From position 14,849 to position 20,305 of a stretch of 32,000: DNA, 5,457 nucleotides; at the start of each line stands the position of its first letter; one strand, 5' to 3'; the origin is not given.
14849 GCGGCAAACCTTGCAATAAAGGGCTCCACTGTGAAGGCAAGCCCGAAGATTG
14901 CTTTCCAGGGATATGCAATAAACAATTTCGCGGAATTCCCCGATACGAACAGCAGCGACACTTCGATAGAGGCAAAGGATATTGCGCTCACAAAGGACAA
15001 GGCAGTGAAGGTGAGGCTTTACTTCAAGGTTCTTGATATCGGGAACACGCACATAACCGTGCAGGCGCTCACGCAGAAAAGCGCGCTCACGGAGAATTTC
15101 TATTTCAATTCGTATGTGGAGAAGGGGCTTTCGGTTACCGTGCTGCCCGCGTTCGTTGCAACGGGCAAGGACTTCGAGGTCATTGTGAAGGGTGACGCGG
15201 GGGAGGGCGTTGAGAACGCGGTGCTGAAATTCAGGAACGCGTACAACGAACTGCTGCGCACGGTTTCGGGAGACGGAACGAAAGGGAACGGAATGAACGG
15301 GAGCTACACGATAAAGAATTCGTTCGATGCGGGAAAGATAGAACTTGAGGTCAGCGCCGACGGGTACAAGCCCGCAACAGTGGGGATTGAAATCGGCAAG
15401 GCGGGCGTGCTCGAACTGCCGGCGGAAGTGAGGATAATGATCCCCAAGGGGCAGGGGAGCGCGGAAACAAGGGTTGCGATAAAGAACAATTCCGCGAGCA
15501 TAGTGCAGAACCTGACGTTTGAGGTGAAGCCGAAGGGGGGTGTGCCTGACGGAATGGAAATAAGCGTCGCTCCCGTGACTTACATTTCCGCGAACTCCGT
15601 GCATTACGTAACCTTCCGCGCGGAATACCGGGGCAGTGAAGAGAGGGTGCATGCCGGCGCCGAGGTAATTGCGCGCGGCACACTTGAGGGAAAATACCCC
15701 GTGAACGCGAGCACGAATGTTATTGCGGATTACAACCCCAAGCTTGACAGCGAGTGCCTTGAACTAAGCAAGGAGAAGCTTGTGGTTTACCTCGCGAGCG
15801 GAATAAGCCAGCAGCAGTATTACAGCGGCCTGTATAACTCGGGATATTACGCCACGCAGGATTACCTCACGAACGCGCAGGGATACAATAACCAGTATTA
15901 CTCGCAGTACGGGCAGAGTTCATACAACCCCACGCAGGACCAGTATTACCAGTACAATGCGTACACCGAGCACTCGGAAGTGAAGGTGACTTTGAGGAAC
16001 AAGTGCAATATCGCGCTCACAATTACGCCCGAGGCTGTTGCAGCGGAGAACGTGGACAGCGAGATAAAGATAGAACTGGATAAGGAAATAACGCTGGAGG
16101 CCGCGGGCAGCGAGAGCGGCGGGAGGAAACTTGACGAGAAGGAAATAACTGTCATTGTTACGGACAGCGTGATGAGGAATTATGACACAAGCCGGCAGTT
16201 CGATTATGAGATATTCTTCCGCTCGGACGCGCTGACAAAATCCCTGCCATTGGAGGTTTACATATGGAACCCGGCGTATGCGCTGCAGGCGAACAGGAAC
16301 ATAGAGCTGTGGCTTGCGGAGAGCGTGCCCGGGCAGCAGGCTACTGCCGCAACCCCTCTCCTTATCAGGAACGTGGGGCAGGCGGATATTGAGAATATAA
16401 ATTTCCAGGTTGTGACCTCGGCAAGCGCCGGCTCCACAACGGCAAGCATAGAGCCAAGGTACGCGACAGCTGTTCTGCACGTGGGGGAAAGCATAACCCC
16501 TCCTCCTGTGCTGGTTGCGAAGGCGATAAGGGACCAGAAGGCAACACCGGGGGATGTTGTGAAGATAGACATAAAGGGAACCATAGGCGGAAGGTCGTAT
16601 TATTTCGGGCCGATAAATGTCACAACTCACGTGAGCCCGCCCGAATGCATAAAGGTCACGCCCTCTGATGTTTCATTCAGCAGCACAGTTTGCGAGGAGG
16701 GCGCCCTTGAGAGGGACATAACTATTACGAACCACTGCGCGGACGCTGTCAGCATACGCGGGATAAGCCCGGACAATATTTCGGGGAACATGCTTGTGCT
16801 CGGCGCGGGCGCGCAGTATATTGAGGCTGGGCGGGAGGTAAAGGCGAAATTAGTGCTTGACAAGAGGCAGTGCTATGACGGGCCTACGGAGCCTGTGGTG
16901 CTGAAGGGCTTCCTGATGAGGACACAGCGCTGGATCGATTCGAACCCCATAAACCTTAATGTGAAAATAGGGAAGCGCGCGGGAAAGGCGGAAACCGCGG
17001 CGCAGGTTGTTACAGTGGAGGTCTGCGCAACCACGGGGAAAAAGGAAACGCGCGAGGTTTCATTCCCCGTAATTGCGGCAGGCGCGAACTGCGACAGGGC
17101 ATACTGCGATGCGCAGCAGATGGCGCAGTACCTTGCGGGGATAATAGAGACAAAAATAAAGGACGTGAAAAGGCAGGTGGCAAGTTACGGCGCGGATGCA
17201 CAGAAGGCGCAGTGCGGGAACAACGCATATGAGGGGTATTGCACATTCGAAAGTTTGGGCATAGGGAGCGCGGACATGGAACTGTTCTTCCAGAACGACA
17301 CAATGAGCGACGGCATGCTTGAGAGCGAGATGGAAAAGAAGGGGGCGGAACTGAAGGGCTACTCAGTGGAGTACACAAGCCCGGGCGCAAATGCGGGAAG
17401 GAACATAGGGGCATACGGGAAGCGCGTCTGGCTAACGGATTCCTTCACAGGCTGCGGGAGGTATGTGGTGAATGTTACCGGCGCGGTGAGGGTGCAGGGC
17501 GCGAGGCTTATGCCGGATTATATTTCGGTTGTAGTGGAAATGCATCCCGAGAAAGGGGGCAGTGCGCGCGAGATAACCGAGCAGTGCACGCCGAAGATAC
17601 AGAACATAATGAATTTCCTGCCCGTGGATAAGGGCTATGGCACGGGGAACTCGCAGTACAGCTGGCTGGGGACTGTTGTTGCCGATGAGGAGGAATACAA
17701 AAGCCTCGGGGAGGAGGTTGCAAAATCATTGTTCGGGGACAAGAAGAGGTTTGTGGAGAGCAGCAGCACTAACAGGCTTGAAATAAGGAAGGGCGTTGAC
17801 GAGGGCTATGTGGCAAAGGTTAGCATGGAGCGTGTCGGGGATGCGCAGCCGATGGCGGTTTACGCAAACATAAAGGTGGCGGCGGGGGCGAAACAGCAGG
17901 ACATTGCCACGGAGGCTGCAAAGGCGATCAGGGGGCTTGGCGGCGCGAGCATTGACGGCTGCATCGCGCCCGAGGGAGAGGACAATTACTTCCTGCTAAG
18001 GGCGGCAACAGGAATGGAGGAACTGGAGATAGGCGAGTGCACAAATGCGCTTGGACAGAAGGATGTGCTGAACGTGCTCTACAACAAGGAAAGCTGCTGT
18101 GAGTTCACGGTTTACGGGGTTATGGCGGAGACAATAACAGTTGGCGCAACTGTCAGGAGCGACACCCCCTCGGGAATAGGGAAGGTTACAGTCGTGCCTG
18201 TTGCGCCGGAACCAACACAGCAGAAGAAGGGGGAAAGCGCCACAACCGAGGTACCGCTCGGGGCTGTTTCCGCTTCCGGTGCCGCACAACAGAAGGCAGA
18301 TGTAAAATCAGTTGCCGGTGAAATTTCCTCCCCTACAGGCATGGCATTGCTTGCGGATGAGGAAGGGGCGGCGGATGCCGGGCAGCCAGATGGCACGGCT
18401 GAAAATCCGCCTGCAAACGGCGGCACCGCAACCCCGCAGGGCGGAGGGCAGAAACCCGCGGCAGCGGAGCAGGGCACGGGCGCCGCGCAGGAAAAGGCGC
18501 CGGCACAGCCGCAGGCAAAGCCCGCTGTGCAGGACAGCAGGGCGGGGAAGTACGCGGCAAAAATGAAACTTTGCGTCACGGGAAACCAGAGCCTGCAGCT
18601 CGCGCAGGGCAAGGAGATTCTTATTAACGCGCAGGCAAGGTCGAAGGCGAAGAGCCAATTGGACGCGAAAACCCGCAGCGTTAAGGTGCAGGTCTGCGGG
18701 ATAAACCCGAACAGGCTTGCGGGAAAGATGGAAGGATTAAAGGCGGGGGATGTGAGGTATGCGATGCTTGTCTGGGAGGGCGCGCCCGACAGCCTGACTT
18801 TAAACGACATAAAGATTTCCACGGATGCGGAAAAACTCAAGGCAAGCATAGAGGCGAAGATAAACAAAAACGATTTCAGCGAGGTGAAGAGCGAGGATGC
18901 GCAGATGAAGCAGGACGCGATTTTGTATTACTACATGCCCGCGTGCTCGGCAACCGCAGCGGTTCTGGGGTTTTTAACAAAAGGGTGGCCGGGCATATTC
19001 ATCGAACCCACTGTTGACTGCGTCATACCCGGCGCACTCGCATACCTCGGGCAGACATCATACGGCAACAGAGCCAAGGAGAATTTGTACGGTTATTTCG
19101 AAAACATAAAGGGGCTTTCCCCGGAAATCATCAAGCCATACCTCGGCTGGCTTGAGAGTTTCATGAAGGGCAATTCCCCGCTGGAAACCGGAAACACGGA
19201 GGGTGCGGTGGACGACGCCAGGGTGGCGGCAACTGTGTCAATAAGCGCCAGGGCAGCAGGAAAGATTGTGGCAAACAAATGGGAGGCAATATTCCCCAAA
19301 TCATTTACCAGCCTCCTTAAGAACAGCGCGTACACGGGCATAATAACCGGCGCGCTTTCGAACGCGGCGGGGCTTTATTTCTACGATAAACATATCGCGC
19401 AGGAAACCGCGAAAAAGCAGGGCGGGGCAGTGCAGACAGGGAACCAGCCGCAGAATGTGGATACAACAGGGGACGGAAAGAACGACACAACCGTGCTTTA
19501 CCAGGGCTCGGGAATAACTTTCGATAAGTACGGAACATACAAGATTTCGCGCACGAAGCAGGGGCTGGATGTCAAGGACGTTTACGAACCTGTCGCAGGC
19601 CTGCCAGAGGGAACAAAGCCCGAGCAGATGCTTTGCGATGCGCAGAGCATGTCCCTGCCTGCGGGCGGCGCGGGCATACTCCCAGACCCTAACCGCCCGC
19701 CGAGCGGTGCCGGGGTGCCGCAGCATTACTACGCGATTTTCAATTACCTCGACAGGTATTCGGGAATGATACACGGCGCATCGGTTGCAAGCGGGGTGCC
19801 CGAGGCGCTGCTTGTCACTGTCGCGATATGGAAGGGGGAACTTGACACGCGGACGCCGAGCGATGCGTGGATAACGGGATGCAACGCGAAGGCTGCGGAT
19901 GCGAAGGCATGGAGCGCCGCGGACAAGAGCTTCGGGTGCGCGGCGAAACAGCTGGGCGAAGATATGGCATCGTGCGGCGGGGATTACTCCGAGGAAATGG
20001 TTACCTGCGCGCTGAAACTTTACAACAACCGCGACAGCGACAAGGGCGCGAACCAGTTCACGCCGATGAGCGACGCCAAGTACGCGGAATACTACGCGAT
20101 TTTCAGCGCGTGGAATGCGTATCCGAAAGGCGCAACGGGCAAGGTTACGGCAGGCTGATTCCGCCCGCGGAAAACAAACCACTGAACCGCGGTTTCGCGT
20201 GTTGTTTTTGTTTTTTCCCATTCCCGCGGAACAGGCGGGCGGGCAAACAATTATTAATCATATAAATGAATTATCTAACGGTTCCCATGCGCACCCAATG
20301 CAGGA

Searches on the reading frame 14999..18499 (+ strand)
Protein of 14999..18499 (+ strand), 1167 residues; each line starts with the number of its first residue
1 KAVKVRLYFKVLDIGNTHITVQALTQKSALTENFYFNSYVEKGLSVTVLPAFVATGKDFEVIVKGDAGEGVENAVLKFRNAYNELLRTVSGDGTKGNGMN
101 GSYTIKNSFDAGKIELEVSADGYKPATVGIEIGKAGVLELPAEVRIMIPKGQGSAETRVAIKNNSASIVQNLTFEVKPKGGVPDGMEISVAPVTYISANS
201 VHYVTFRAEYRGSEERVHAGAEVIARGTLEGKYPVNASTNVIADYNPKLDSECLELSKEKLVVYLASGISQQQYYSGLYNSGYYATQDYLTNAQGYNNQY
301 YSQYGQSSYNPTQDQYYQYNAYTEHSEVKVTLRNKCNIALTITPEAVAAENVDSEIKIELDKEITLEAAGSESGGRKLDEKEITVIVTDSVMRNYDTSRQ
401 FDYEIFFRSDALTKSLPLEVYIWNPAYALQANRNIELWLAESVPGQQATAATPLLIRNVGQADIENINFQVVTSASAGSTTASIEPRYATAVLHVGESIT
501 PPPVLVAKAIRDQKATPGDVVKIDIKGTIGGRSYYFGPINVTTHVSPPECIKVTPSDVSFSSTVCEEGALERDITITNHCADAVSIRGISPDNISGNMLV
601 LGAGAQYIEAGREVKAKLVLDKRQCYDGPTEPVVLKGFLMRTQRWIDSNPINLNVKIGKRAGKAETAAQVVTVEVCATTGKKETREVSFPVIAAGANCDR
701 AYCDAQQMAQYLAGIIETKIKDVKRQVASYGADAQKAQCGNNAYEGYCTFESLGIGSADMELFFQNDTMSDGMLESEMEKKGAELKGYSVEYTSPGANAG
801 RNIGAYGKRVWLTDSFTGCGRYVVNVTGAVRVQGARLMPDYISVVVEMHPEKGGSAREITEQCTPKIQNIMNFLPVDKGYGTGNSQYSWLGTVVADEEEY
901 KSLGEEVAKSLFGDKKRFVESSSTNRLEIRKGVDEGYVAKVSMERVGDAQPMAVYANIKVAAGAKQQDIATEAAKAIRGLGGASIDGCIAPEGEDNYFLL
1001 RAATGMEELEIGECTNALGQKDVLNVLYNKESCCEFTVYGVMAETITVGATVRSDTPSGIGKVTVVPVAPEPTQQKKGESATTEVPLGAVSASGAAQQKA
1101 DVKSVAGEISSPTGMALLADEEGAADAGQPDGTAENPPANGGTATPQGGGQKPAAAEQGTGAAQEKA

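Call 60: search_protein_families(library=pfam, proteins=[window:14999-18499:+], max_evalue=1)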
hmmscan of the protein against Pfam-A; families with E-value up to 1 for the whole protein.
window:14999-18499:+ (1167 aa): 3 families
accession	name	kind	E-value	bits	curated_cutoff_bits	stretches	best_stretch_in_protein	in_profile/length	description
PF13620.12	CarboxypepD_reg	-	0.00047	20.9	32.3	1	62-137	5-74/82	Carboxypeptidase regulatory-like domain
PF07550.17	Shr-like_HID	-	0.004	18.1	22.3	1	74-132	14-81/82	Heme-binding protein Shr-like, Hb-interacting domain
PF13715.12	CarbopepD_reg_2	-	0.038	14.5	32.2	1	99-138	32-70/88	CarboxypepD_reg-like domain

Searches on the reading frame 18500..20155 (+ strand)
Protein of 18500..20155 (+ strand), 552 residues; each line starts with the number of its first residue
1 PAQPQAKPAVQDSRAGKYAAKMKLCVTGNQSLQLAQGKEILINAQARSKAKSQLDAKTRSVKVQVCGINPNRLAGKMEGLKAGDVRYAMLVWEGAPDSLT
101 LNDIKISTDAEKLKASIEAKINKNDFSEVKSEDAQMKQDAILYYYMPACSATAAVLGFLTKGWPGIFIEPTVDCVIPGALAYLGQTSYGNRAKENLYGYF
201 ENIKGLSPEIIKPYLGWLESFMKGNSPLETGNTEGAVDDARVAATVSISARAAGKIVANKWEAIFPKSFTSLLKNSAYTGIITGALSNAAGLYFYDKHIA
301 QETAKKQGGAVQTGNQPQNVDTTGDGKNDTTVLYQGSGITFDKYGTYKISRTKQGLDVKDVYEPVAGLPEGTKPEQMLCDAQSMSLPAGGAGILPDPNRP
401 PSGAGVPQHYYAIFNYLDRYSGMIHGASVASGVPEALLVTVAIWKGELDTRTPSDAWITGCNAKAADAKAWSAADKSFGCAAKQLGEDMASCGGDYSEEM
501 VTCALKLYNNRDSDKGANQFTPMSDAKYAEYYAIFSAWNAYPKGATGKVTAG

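Call 57: search_solved_structures(query=window:18500-20155:+, max_evalue=1)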
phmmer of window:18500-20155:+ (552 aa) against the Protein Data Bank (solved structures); distinct sequences matched with E-value up to 1: 2.
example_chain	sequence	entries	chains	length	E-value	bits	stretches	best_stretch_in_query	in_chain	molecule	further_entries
5hfg_A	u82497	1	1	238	0.13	14.2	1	357-411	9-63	Uncharacterized protein, cytosolic disulfide reductase DsbM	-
5hfi_A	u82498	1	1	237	0.13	14.2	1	357-411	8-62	Uncharacterized protein, cytosolic disulfide reductase DsbM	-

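Call 60: search_protein_families(library=pfam, proteins=[window:18500-20155:+], max_evalue=1)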
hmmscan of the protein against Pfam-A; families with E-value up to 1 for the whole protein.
window:18500-20155:+ (552 aa): 1 family
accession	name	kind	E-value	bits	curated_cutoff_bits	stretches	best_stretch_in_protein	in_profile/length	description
PF17913.6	FHA_2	-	0.15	12.5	23.1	1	29-76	18-67/71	FHA domain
